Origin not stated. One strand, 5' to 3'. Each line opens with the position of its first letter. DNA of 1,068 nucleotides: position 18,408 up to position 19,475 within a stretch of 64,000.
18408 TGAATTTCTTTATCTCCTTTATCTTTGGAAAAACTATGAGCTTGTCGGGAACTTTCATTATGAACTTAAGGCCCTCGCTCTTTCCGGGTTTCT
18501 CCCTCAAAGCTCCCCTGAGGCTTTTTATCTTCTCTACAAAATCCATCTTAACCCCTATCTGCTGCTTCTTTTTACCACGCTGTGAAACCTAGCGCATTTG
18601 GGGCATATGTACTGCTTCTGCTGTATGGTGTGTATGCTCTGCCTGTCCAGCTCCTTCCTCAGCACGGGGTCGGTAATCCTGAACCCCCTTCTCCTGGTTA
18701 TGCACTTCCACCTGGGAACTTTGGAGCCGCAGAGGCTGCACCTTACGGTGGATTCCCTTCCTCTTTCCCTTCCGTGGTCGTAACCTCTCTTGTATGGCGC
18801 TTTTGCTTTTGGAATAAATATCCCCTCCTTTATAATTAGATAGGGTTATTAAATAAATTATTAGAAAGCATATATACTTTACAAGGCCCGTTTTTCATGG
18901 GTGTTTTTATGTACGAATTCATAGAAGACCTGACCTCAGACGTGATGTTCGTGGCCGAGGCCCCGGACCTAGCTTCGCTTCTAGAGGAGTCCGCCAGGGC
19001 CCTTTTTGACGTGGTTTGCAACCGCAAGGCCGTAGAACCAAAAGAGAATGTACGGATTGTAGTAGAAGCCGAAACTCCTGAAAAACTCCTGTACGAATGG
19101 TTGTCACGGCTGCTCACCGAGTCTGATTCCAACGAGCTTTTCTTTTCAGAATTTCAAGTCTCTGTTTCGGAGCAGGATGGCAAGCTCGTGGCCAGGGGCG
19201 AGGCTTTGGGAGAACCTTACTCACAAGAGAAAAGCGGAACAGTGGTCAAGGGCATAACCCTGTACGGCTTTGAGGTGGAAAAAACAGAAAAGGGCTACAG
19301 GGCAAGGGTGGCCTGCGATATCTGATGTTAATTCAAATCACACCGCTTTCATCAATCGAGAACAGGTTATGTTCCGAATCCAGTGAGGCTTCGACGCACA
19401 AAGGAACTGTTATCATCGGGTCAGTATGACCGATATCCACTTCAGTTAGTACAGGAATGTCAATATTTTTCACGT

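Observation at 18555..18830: Ribosomal protein S26e gene with no canonical start. An ATT codon sits 8 nt after a GGAGG Shine-Dalgarno.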

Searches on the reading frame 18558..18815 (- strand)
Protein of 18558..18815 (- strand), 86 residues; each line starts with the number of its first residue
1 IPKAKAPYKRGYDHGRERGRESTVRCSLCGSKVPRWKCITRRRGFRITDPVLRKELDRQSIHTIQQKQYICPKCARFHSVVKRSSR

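Call 7: search_protein_families(library=pfam, proteins=[window:18558-18815:-], max_evalue=1)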
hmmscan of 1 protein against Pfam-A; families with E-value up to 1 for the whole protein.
seq(86 aa): 11 families
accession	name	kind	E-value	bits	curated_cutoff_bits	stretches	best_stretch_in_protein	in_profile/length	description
PF01283.25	Ribosomal_S26e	-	1.2e-05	26.1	27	1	15-83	12-86/108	Ribosomal protein S26e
PF05605.18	zf-Di19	-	0.0046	17.6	27.5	1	60-76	23-39/54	Drought induced 19 protein (Di19), zinc-binding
PF23451.1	Zn_ribbon_PaaD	-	0.032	14.3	27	0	16-32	7-23/53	PaaD zinc beta ribbon domain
PF25164.1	CoiA_N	-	0.034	14.1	26.3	1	55-75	3-24/50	Competence protein CoiA, N-terminal domain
PF06689.19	zf-C4_ClpX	-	0.067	13.5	27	0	68-75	23-30/39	ClpX C4-type zinc finger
PF13248.11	Zn_ribbon_3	-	0.097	12.6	27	0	22-35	1-15/26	zinc-ribbon domain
PF04438.22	zf-HIT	-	0.12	12.6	24.7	0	66-75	11-20/30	HIT zinc finger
PF03107.22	C1_2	-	0.19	12.5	26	0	19-33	13-27/48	C1 domain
PF18439.7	zf_UBZ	-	0.19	11.9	25.6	0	22-36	1-15/32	Ubiquitin-Binding Zinc Finger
PF18073.7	Zn_ribbon_LapB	-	0.49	10.6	25.7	0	25-36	2-13/28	Rubredoxin metal binding domain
PF19134.6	DUF5817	-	0.98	9.9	31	0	65-82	18-35/57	Domain of unknown function (DUF5817)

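Call 8: search_protein_families(library=ncbifam, proteins=[window:18558-18815:-], max_evalue=1)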
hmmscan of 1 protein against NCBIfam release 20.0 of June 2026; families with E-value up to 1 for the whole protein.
seq(86 aa): 3 families
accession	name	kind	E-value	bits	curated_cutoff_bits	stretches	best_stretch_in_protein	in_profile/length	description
NF006816.0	PRK09335.1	equivalog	2.4e-09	37.4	118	1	9-84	7-83/96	30S ribosomal protein S26e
NF041591.1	CxxC_VVA0879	subfamily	0.053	13.5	37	1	52-80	5-33/101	VVA0879 family protein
NF038384.1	zinc_YnfU_fam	subfamily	0.079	12.6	36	1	58-77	27-47/52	YnfU family zinc-binding protein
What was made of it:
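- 18555..18815 (-): eS26 (S26e) coding sequence: 86 codons plus TAG stop, read from the ATT. Pfam and NCBIfam matches in calls 7-8.
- On Ribosomal protein eS26 (Pfam PF01283 / NCBIfam PRK09335): As a single sequence it is just under the curated cut-offs: Pfam 26.1 bits against 27, E=1.2e-5, and NCBIfam E=2.4e-9 but 37 bits against 118 (calls 7, 8).
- Checked: Family: Pfam Ribosomal_S26e scores 26.1 bits against a cut-off of 27, and NCBIfam PRK09335 gives E=2.4e-9 (calls 7, 8).
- NCBIfam and Pfam scores fall below the curated cut-offs (calls 7, 8).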

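Call 9: find_homologous_proteins(query=window:18558-18815:-)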
Query seq(86 aa) (86 aa): 24 proteins with E <= 0.001 among 24 candidates.
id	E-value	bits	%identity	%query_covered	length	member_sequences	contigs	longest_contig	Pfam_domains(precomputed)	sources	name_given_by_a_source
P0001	1.7e-46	173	87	100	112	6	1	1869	-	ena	-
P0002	1.7e-38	148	76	97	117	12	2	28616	-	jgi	-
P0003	5.4e-36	140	72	97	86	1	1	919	-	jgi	-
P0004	1.1e-35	139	74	88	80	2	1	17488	PF01283.25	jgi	-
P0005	1.9e-34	135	65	100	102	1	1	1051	-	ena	-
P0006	4.1e-28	115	60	97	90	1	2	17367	-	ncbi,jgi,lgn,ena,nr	ncbi:MAG: hypothetical protein DRP11_00395 [Candidatus Aenigmatarchaeota archaeon]|nr:MAG: hypotheti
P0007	1.1e-25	107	56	95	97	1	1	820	-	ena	-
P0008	1.7e-25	106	56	95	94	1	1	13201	-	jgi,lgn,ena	-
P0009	2.2e-25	106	55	98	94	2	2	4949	-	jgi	-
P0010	2.3e-25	106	52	98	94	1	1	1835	-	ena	-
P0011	5.6e-24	101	50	98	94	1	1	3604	-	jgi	jgi:small subunit ribosomal protein S26e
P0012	8.5e-24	101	52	98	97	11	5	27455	-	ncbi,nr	ncbi:MAG: hypothetical protein COY38_00325 [Candidatus Aenigmarchaeota archaeon CG_4_10_14_0_8_um_fi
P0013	1.0e-23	101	59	97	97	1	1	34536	-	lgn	-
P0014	1.5e-23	100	50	98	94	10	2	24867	-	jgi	-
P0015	2.2e-23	100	49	98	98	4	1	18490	-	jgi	-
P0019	2.3e-22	96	69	67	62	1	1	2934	-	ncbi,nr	ncbi:MAG: hypothetical protein J7L45_02100 [Candidatus Aenigmarchaeota archaeon]|nr:hypothetical pro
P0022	1.8e-18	84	48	97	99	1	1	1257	PF01283.25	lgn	-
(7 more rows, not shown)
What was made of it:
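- On Ribosomal protein eS26 (Pfam PF01283 / NCBIfam PRK09335): JGI names two members S26e (call 9).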

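Call 12: find_encoding_contigs(protein=P0001, flank=3000, max_places=3)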
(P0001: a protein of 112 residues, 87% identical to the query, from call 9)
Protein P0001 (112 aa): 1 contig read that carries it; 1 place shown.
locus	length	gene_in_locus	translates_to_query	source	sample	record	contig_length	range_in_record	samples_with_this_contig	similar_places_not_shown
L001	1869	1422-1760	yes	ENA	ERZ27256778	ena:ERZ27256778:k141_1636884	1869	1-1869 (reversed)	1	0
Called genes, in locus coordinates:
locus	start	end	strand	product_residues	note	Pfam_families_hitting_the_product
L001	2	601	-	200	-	?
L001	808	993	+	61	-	-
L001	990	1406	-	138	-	PF01951:Archease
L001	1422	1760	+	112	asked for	-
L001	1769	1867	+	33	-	?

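Call 13: find_encoding_contigs(protein=P0002, flank=10000, max_places=3)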
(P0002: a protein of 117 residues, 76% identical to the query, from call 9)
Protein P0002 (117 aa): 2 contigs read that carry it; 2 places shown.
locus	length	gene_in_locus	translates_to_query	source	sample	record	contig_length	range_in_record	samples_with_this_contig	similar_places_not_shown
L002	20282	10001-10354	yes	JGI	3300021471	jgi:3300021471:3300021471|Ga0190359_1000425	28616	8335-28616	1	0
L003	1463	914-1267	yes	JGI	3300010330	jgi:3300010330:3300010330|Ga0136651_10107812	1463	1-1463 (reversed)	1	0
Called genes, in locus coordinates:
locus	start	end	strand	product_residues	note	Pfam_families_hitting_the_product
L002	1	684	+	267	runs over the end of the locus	PF00583:Acetyltransf_1 (weak)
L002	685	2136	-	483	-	PF01139:RtcB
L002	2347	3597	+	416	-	-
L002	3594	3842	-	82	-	-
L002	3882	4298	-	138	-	PF01951:Archease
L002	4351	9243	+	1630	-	-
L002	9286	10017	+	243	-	PF06745:ATPase, PF23442:DUF7125 (faint), PF07088:GvpD_P-loop (weak)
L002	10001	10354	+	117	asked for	-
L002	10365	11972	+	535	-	PF00437:T2SSE, PF27713:UCP018868 (weak)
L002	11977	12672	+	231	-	PF03796:DnaB_C (weak), PF06745:ATPase, PF13481:AAA_25, PF23442:DUF7125 (faint)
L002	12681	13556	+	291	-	PF00482:T2SSF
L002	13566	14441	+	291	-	PF00482:T2SSF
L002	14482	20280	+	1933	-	?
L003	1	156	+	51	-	?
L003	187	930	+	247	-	PF23442:DUF7125 (faint), PF06745:ATPase, PF07088:GvpD_P-loop (weak)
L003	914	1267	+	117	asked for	-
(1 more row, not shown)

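Call 14: find_encoding_contigs(protein=P0005, flank=3000, max_places=3)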
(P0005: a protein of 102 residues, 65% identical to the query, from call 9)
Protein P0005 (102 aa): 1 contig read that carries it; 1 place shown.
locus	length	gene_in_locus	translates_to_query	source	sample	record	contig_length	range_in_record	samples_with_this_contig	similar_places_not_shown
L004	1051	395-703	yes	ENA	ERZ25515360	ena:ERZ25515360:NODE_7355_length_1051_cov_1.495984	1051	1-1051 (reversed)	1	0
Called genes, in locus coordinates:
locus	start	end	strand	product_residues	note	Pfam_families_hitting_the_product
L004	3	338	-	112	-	?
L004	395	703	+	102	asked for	-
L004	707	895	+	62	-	-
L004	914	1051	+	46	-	?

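Call 15: find_encoding_contigs(protein=P0003, flank=3000, max_places=3)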
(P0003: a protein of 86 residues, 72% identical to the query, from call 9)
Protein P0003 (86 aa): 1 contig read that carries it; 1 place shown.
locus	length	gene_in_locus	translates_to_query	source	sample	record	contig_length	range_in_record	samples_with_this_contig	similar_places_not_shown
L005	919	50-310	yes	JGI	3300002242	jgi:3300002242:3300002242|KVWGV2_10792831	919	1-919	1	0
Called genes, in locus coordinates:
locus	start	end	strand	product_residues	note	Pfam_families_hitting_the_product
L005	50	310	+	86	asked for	-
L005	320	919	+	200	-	?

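Call 16: find_encoding_contigs(protein=P0004, flank=10000, max_places=3)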
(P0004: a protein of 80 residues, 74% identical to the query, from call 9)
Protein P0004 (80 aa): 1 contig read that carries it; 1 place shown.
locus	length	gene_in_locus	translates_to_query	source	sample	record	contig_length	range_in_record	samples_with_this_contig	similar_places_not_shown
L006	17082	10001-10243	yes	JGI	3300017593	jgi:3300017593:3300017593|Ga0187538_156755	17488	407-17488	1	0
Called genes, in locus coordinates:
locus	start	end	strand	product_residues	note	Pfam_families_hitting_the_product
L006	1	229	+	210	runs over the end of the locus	?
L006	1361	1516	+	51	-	PF03911:Sec61_beta (weak)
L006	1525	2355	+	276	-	PF01261:AP_endonuc_2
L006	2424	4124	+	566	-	PF03485:Arg_tRNA_synt_N, PF00750:tRNA-synt_1d, PF05746:DALR_1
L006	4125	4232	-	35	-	-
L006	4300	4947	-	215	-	-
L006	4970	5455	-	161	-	-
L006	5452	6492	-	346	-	PF00348:polyprenyl_synt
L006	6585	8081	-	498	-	PF01139:RtcB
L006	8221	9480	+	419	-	-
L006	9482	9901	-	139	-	PF01951:Archease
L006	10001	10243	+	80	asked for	PF01283:Ribosomal_S26e (weak)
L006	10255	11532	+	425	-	PF18195:GatD_N, PF00710:Asparaginase, PF17763:Asparaginase_C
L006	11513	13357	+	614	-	PF02934:GatB_N, PF02637:GatB_Yqey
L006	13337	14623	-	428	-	PF00919:UPF0004, PF04055:Radical_SAM, PF01938:TRAM (weak)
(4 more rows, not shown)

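Call 17: find_encoding_contigs(protein=P0019, flank=3000, max_places=3)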
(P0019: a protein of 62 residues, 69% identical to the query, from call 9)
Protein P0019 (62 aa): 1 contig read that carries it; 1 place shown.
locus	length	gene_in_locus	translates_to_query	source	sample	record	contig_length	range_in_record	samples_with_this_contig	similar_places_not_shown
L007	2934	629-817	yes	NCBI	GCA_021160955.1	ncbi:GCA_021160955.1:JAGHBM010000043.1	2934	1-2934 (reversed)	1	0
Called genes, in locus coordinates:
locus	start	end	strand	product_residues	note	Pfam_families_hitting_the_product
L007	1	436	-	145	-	PF05175:MTS, PF03602:Cons_hypoth95 (weak), PF06325:PrmA, PF01170:UPF0020 (weak), PF13847:Methyltransf_31, PF08241:Methyltransf_11, PF08242:Methyltransf_12 (weak), PF13649:Methyltransf_25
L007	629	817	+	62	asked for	-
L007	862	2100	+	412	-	PF18195:GatD_N, PF00710:Asparaginase, PF17763:Asparaginase_C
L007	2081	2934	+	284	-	PF02934:GatB_N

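Call 18: find_encoding_contigs(protein=P0006, flank=10000, max_places=2)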
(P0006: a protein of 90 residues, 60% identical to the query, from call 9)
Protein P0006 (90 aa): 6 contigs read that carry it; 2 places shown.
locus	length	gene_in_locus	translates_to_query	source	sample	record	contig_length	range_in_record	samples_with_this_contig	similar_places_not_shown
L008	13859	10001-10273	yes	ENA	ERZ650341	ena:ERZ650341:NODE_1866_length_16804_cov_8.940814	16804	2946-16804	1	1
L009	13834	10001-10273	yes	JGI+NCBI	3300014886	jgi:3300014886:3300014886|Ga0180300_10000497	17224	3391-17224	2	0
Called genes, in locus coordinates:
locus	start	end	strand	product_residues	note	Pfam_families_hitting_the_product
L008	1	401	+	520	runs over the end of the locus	PF00437:T2SSE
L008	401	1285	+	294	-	PF00482:T2SSF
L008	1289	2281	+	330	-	PF00482:T2SSF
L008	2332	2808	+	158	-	-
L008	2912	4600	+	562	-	PF03485:Arg_tRNA_synt_N, PF00750:tRNA-synt_1d, PF05746:DALR_1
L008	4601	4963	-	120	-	PF00583:Acetyltransf_1 (weak), PF13508:Acetyltransf_7 (weak), PF13673:Acetyltransf_10 (weak)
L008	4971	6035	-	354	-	PF00348:polyprenyl_synt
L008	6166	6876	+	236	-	PF13481:AAA_25 (weak), PF06745:ATPase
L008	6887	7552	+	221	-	-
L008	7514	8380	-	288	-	PF01040:UbiA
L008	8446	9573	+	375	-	PF00579:tRNA-synt_1b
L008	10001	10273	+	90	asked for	-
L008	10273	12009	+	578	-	PF23990:PilB3_N (weak), PF00437:T2SSE, PF27713:UCP018868 (weak), PF23989:PilB3_C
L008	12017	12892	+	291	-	PF00482:T2SSF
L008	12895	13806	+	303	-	PF00482:T2SSF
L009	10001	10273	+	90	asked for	-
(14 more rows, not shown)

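Call 24: find_related_loci(query=A1, collection=genome_contigs, flank=3000)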
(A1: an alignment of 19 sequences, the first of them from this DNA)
Query A1 (86 aa) in genome_contigs; peptide patterns used: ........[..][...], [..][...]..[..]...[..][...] (x = any residue, [..] = any of these).
263 stretches matched a pattern; 198 encode a relative of the query (tblastn E <= 1e-3); the best 80 are kept; 80 distinct loci.
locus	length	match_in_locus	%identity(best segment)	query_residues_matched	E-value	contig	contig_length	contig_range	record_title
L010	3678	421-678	87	1-86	1e-49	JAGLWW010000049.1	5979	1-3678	MAG: Candidatus Aenigmatarchaeota archaeon isolate RS_12_33 ZL285.bin.33.fa_49, whole genome shotgun sequence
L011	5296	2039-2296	79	1-86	9e-47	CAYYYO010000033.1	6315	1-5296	MAG TPA_asm: uncultured archaeon isolate binchicken_co256_318 genome assembly, contig: NODE_37634_length_6315_cov_8.5908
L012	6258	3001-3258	83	1-86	8e-46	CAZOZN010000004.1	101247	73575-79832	MAG TPA_asm: uncultured archaeon isolate SRP332253_co2_203 genome assembly, contig: NODE_140_length_101247_cov_10.833801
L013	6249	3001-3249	76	1-83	3e-43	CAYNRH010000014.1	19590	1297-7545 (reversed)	MAG TPA_asm: uncultured archaeon isolate binchicken_co357_130 genome assembly, contig: NODE_1075_length_19590_cov_8.9005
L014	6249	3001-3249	70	1-83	2e-39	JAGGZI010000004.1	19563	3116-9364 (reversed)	MAG: Candidatus Aenigmatarchaeota archaeon isolate AUK200 PB_MBMC_154_c_000000000025, whole genome shotgun sequence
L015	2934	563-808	69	1-83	1e-35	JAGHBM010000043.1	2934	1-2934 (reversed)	MAG: Candidatus Aenigmatarchaeota archaeon isolate AUK256 PB_MBMC_210_c_000000000009, whole genome shotgun sequence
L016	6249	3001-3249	60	1-83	5e-32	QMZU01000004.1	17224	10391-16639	MAG: Candidatus Aenigmatarchaeota archaeon isolate B50_G15 B50_Guay15_scaffold_00497, whole genome shotgun sequence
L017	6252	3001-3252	57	1-84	5e-31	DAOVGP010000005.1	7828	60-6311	MAG TPA_asm: Candidatus Aenigmatarchaeota archaeon isolate CSMAG_1138 CSMAG_1138_k141_2583926_length_7828_cov_9.9742, wh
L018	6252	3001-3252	57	1-84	4e-31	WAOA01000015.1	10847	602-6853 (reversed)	MAG: Candidatus Aenigmatarchaeota archaeon isolate S141_163_esom k151_206454, whole genome shotgun sequence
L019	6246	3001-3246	57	1-82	1e-30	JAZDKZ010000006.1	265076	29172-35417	MAG: Candidatus Aenigmatarchaeota archaeon isolate MEGAHIT-group-0.557 k141_13764172, whole genome shotgun sequence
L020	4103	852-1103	56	1-84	3e-30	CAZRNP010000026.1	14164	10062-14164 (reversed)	MAG TPA_asm: uncultured archaeon isolate binchicken_co278_280 genome assembly, contig: NODE_2359_length_14164_cov_9.4308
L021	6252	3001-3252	52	1-84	8e-30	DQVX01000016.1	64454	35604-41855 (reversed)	MAG TPA_asm: Nanoarchaeota archaeon isolate SZUA-1535 k95_53769, whole genome shotgun sequence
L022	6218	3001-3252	55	1-84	6e-30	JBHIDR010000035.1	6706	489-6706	MAG: Candidatus Aenigmatarchaeota archaeon isolate b3.sp3_bin.38 NODE_4545_length_6706_cov_5.327169, whole genome shotgu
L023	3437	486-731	54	1-82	3e-30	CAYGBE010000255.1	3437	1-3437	MAG TPA_asm: uncultured archaeon isolate ERP108616_co1_335 genome assembly, contig: k119_1588810, whole genome shotgun s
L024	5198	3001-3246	54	1-82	5e-30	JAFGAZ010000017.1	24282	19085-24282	MAG: Candidatus Aenigmatarchaeota archaeon isolate Zod_Metabat.1000 k87_11923691, whole genome shotgun sequence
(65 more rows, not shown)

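Call 25: find_related_loci(query=A1, collection=metagenome_contigs, flank=1500)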
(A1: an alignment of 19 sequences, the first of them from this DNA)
Query A1 (86 aa) in metagenome_contigs; peptide patterns used: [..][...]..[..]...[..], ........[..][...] (x = any residue, [..] = any of these).
573 stretches matched a pattern; 334 encode a relative of the query (tblastn E <= 1e-3); the best 80 are kept; 80 distinct loci.
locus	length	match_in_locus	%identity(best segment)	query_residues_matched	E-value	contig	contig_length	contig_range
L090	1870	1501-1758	87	1-86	3e-50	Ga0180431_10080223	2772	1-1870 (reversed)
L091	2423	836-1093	87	1-86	2e-50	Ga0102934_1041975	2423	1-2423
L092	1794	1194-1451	87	1-86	7e-50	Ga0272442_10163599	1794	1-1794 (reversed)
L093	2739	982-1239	79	1-86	4e-47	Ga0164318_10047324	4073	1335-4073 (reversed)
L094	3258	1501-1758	79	1-86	7e-46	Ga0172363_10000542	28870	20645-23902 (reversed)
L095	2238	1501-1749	76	1-83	2e-43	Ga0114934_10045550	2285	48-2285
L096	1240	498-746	76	4-86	2e-44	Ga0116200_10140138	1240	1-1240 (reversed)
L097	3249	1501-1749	76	1-83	3e-42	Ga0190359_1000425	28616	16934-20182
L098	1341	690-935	69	1-83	5e-39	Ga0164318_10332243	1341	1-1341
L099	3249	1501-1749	60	1-83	3e-32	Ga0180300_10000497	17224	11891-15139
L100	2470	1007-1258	57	1-84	3e-31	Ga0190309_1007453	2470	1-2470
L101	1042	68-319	57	1-84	2e-32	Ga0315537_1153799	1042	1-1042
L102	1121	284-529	56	1-82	3e-31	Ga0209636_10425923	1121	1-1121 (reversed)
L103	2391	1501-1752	55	1-84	1e-30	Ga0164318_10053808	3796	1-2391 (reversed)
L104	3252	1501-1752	55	1-84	2e-30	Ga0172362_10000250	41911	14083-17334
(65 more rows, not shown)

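Call 63: search_solved_structures(query=A1, max_evalue=0.01, show_alignments=2)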
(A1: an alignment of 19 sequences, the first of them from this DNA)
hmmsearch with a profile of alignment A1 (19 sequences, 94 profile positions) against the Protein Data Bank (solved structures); distinct sequences matched with E-value up to 0.01: 70 (the best 60 are shown).
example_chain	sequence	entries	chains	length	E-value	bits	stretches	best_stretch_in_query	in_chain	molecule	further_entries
5xyi_a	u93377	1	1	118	5.4e-09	39.3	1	14-90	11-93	40S ribosomal protein S26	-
9e71_BX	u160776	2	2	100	1.5e-08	37.8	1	8-92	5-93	SSU ribosomal protein S26E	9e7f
9fs6_b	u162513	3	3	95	1.9e-07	34.3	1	13-92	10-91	LSU ribosomal protein S26E (Rps26E)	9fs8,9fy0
5xxu_a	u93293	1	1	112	9.7e-07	32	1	14-92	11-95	Ribosomal protein eS26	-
3j7a_3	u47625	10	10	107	3.9e-06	30.1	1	13-92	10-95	40S ribosomal protein eS26 | 40S ribosomal protein S26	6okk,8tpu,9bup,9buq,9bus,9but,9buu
3jbn_3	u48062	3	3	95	4.9e-06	29.8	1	14-91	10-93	40S ribosomal protein eS26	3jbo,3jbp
9ygm_Sb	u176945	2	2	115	6.5e-06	29.4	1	13-92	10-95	40S ribosomal protein eS26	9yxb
5it7_a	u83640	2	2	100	1.6e-05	28.1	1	13-91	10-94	KLLA0D05115p | Ribosomal protein eS26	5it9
8s8k_a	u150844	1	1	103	1.7e-05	28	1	13-91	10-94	40S ribosomal protein S26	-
6gsm_a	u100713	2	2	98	1.8e-05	28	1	14-91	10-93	40S ribosomal protein S26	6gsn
9v1j_sB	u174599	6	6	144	2.3e-05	27.6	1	14-91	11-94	40S ribosomal protein S26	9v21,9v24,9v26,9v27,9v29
9eho_bb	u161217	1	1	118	2.5e-05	27.5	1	15-92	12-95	40S ribosomal protein S26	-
3j80_a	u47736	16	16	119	2.7e-05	27.4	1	13-91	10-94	eS26 | 40S ribosomal protein S26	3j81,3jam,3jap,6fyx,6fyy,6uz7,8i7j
4bts_A5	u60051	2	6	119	2.8e-05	27.3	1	13-90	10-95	40S RIBOSOMAL PROTEIN RPS26E | RIBOSOMAL PROTEIN S26E CONTAINING PROTEIN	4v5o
4u3m_D6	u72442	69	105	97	5.3e-05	26.4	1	14-92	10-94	40S ribosomal protein S26-B | ES26 | 40S ribosomal protein S26-A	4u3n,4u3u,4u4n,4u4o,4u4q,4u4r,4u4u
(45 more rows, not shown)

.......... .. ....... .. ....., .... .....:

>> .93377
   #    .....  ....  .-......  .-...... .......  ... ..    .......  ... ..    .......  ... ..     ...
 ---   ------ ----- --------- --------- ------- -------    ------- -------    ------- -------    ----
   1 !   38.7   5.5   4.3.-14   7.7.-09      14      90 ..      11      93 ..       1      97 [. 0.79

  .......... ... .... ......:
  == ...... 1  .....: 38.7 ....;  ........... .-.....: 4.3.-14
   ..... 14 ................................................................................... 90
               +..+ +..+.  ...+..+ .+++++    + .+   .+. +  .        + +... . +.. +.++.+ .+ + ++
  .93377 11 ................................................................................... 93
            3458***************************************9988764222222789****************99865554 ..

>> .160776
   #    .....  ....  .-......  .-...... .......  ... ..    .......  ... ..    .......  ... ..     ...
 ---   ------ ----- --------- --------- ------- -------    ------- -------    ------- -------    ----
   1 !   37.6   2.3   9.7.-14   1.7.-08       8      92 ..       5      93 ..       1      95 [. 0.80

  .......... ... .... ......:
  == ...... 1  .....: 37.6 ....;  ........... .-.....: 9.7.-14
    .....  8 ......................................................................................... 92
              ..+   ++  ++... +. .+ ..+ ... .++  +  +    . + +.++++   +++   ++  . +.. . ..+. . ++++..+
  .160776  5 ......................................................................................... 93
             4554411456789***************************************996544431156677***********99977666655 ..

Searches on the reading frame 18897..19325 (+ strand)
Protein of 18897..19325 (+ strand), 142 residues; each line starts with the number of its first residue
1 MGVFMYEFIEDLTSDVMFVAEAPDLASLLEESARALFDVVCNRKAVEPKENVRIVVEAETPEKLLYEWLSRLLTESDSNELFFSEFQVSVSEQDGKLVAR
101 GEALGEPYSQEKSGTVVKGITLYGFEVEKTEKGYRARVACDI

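Call 35: search_protein_families(library=pfam, proteins=[window:18897-19325:+], max_evalue=0.001)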
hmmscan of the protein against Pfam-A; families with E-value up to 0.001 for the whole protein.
window:18897-19325:+ (142 aa): 1 family
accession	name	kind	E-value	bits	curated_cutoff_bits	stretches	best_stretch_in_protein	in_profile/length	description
PF01951.21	Archease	-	2.5e-31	109.2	25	1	6-142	1-136/136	Archease protein family (MTH1598/TM1083)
